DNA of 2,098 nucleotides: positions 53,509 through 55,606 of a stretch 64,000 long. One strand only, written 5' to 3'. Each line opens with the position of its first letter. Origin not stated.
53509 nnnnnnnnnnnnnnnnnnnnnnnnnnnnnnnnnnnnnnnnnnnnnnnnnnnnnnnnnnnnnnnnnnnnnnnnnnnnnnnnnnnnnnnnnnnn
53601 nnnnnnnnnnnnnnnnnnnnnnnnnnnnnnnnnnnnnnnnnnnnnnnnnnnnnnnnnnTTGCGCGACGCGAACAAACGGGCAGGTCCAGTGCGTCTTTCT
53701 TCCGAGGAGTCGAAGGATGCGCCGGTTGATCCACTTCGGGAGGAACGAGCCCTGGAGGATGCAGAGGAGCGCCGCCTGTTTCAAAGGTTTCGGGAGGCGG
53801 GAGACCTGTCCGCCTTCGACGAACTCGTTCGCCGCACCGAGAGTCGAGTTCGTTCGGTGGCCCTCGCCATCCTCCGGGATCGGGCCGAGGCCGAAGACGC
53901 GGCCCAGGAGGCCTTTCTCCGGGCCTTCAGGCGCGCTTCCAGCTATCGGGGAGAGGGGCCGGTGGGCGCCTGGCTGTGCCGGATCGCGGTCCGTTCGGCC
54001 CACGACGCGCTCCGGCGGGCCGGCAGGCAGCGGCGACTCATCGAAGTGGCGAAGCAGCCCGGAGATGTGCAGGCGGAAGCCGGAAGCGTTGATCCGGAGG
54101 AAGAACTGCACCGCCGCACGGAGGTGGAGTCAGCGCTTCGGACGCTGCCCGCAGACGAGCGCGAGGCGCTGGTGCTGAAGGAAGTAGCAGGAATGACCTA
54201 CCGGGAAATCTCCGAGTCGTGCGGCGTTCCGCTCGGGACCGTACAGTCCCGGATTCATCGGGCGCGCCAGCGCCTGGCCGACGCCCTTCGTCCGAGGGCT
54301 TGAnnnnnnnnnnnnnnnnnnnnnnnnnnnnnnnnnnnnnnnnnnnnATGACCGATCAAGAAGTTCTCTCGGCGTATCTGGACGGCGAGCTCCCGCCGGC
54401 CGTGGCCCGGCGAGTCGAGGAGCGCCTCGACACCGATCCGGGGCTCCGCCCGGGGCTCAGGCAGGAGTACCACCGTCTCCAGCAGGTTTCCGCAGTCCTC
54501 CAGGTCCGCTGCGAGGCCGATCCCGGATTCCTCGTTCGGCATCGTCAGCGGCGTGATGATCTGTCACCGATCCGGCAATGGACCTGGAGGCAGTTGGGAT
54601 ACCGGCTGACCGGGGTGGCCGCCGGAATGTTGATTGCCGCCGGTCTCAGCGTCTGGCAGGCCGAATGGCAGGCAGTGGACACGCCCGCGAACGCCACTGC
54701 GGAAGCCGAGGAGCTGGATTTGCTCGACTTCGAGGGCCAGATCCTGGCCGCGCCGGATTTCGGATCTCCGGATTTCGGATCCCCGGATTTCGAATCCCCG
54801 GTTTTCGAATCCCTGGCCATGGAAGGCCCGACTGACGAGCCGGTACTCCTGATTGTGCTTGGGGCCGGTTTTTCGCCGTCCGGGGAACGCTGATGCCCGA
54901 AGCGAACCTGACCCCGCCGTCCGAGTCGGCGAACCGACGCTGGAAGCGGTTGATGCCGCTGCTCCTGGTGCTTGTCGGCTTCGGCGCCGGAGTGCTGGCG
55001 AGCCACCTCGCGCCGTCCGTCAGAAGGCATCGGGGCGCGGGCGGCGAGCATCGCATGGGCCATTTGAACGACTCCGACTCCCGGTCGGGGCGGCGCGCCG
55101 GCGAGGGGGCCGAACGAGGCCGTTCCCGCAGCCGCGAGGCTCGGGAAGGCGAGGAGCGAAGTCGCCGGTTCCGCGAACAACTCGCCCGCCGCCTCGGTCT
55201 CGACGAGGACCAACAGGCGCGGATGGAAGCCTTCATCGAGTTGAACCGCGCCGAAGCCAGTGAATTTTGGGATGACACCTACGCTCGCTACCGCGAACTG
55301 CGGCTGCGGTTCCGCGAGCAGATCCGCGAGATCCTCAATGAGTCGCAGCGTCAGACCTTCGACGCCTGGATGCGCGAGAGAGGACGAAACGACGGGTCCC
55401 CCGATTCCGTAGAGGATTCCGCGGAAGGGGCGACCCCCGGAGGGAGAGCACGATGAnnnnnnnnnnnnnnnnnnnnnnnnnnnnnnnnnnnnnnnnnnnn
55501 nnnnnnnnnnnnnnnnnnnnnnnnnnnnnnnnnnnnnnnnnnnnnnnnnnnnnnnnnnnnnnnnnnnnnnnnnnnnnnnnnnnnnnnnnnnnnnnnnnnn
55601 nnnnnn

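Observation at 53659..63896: ECF sigma / anti-sigma / LTXXQ-like / RND - MFP - RND: a compact envelope-stress-coupled efflux operon with two divergent pumps sharing one adaptor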

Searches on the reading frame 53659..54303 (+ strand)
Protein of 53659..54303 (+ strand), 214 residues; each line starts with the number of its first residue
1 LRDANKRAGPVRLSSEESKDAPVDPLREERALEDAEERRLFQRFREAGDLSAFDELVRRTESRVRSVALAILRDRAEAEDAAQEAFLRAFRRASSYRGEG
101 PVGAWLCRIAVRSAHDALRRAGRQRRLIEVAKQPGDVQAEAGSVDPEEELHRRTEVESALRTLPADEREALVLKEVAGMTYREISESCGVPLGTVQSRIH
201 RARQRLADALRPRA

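Call 3: search_protein_families(library=pfam, proteins=[window:53659-54303:+], max_evalue=0.01)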
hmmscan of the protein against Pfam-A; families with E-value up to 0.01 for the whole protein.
window:53659-54303:+ (214 aa): 8 families
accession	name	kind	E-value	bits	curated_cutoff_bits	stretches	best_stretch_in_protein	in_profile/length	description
PF08281.18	Sigma70_r4_2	-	6.3e-19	67.8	25.7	1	155-206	3-54/54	Sigma-70, region 4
PF04542.20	Sigma70_r2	-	7.1e-17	61.4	24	1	56-123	1-70/71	Sigma-70 region 2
PF04545.22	Sigma70_r4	-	1.1e-10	41.3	24.1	1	159-206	1-48/50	Sigma-70, region 4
PF07638.17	Sigma70_ECF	-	4.1e-07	30.5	21.1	1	47-211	13-184/185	ECF sigma factor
PF13384.12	HTH_23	-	1.8e-05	24.9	24.6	1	168-204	6-44/50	Homeodomain-like domain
PF02001.22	DUF134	-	0.00089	20.2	27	1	121-210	4-82/98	Protein of unknown function DUF134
PF25787.1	HTH_SB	-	0.00095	19.3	43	1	163-201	7-45/53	Sleeping Beauty transposase HTH domain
PF13412.12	HTH_24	-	0.0016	18.4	21.9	1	177-199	16-38/48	Winged helix-turn-helix DNA-binding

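Call 4: search_protein_families(library=ncbifam, proteins=[window:53659-54303:+], max_evalue=0.01)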
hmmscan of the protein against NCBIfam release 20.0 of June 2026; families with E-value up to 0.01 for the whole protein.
window:53659-54303:+ (214 aa): 99 families (the best 25 are shown)
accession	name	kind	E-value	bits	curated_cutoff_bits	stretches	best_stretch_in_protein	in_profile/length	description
NF007225.0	PRK09643.1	equivalog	6.3e-37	127.3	190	1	31-211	8-183/204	RNA polymerase sigma factor SigM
NF008888.0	PRK11922.1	equivalog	7.6e-33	114.1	204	1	28-210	8-196/231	RNA polymerase sigma factor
TIGR02939.1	RpoE_Sigma70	equivalog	3.3e-32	112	236.15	1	37-212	7-188/190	RNA polymerase sigma factor RpoE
TIGR02937.1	sigma70-ECF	superfamily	1.6e-31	109.2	42.9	1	51-210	1-165/165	sigma-70 family RNA polymerase sigma factor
NF007229.0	PRK09647.1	equivalog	2.3e-28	99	265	1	40-213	33-205/220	RNA polymerase sigma factor SigE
NF009166.1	PRK12513.1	equivalog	4.5e-28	98.3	206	1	33-210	5-186/193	RNA polymerase sigma factor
NF009171.0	PRK12518.1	equivalog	7e-28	97.7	208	1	35-210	12-184/191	RNA polymerase sigma factor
NF007223.0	PRK09641.1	equivalog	4.5e-27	95.1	209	1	46-211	13-185/187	RNA polymerase sigma factor SigW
NF004113.0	PRK05602.1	equivalog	1.1e-26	93.7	208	1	32-211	27-202/211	RNA polymerase sigma factor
NF007228.0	PRK09646.1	subfamily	4.1e-26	91.8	226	1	30-210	10-190/194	ECF RNA polymerase sigma factor SigK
TIGR02983.1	SigE-fam_strep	subfamily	1.4e-25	90.1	141.55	1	51-210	6-158/162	SigE family RNA polymerase sigma factor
NF007216.0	PRK09638.1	equivalog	3.6e-24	85.5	194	1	35-207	3-171/180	RNA polymerase sigma factor SigY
TIGR02948.1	SigW_bacill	equivalog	4.7e-24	85.5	243.1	1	46-211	13-185/187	RNA polymerase sigma factor SigW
NF009172.0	PRK12519.1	subfamily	9.7e-24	84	222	1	29-211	8-190/194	RNA polymerase sigma factor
NF009176.0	PRK12524.1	equivalog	1.1e-23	84.1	264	1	30-213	6-187/196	RNA polymerase sigma factor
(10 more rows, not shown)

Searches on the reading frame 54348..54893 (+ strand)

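Call 3: search_protein_families(library=pfam, proteins=[window:54348-54893:+], max_evalue=0.01)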
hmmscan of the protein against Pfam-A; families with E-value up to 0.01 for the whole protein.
window:54348-54893:+ (181 aa): 1 family
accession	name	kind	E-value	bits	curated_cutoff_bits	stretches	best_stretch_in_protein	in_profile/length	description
PF13490.11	zf-HC2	-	0.00013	22.4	22.2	1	4-25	5-26/35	Putative zinc-finger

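Call 4: search_protein_families(library=ncbifam, proteins=[window:54348-54893:+], max_evalue=0.01)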
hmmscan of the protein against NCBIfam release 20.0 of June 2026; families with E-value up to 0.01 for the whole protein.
window:54348-54893:+ (181 aa): 2 families
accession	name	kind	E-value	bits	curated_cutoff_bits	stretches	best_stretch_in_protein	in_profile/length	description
NF010501.0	PRK13920.1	subfamily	1.1e-05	25.1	225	1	5-116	6-111/213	putative anti-sigmaE protein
NF052375.1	antisigma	equivalog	0.0011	19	100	1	7-117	2-114/217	anti-sigma factor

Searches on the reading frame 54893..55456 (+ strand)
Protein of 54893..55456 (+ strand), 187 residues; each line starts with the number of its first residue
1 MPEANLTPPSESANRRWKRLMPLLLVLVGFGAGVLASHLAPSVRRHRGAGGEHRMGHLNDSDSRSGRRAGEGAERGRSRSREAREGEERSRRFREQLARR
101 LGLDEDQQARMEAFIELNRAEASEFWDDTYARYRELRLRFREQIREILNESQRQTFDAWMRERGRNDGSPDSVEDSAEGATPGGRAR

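Call 3: search_protein_families(library=pfam, proteins=[window:54893-55456:+], max_evalue=0.01)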
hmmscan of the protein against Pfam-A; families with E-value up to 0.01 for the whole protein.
window:54893-55456:+ (187 aa): 1 family
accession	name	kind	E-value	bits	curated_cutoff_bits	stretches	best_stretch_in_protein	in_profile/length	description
PF07813.17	LTXXQ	-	0.00029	21.9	24.3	0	95-125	7-37/100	LTXXQ motif family protein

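Call 4: search_protein_families(library=ncbifam, proteins=[window:54893-55456:+], max_evalue=0.01)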
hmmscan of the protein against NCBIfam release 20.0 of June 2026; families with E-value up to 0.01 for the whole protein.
window:54893-55456:+ (187 aa): 1 family
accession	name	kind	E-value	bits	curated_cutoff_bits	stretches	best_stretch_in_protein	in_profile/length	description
NF033450.1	BREX_PglZ_1_B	equivalog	0.008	14.3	400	1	82-157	205-277/675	BREX-1 system phosphatase PglZ type B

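Call 57: search_protein_families(library=pfam, alignment_id=A2, max_evalue=0.01)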
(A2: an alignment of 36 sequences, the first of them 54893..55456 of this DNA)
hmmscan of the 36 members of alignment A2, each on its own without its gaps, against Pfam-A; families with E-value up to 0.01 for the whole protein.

A. member 1, window:54893-55456:+ (187 aa): 1 family
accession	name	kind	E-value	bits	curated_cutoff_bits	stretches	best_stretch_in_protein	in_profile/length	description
PF07813.17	LTXXQ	-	0.00029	21.9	24.3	0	95-125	7-37/100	LTXXQ motif family protein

B. families by the number of members that match (of 36 scanned): 10 families
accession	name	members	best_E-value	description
PF07813.17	LTXXQ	28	8.8e-15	LTXXQ motif family protein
PF13801.11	Metal_resist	20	1.3e-15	Heavy-metal resistance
PF20203.3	DUF6565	2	0.0052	Domain of unknown function (DUF6565)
PF05285.17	SDA1_dom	1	0.00068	SDA1, conserved domain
PF09349.15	OHCU_decarbox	1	0.0023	OHCU decarboxylase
PF16021.10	PDCD7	1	0.0035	Programmed cell death protein 7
PF02553.20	CbiN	1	0.0036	Cobalt transport protein component CbiN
PF21934.1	Yop-YscD_ppl_3rd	1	0.0051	YscD/CdsD-like Bon-like domain 3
PF07321.17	YscO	1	0.0065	Type III secretion protein YscO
PF25808.1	TPR_LAA1_C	1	0.0082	LAA1-like, C-terminal TPR repeats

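Call 58: search_solved_structures(query=A2, max_evalue=1)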
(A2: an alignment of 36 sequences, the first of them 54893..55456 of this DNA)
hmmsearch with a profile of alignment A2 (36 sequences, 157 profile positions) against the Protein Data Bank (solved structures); distinct sequences matched with E-value up to 1: 43.
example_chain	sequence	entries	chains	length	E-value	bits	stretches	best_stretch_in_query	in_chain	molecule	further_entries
3oeo_A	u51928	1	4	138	1.1e-07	35.3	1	74-142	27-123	Spheroplast protein Y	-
3o39_A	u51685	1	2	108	1.5e-07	34.8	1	78-139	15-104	Periplasmic protein related to spheroblast formation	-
5wo1_A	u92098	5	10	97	3.9e-07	33.5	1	78-139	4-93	Periplasmic chaperone Spy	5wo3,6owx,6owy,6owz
5wnw_A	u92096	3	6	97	1.4e-06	31.6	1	78-139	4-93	Periplasmic chaperone Spy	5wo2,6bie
3itf_A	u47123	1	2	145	0.00011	25.5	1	63-143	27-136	Periplasmic adaptor protein cpxP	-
3qzc_A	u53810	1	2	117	0.00051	23.3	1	71-143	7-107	Periplasmic protein CpxP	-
6m3d_C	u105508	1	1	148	0.00097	22.4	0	59-86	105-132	Segmentation polarity homeobox protein engrailed,Segmentation polarity homeobox protein en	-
9t5k_A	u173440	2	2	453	0.0021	21.3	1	64-109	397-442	Nucleocapsid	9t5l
29sb_A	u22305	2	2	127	0.008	19.5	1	77-126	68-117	KABLE2.5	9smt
4uos_A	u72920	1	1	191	0.026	17.8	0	87-128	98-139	DESIGNED HELICAL BUNDLE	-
9nuf_D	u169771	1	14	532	0.04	17.2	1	63-99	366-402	Nucleoprotein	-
7nt5_A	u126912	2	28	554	0.043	17.1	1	63-99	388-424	Nucleoprotein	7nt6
8gel_A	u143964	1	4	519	0.056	16.7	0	57-110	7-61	sC4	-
7ewq_A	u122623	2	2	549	0.059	16.6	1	62-96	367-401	Nucleoprotein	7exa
6gv5_A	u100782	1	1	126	0.064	16.5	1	66-111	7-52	Hyperosmolarity resistance protein Emb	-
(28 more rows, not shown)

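Call 69: predict_structure(alignment_id=A2)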
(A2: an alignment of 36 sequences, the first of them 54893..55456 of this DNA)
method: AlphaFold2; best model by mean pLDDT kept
length: 187 residues; sequences in the alignment: 36
mean_pLDDT: 72.0   pTM: 0.45
mean pLDDT of the five models: 72.0, 71.8, 71.6, 70.4, 68.6
residues with pLDDT >= 90: 69; 70-90: 32; 50-70: 39; < 50: 47
segments of 3 or more residues with pLDDT < 50: 40-62, 67-70, 174-187
pLDDT, mean of each block of 10 residues (from residue 1): 55 65 77 58 43 45 48 60 84 94 96 92 92 93 96 95 73 48 46
secondary structure, 60 per line:
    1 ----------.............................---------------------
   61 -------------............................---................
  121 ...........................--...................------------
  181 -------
elements in order: H11-39 H74-101 H105-147 H150-168

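Call 72: fold_search(model_id=the predicted structure, library=pdb)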
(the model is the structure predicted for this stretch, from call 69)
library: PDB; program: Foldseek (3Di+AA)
matches with E <= 10: 0; with E <= 0.001: 0
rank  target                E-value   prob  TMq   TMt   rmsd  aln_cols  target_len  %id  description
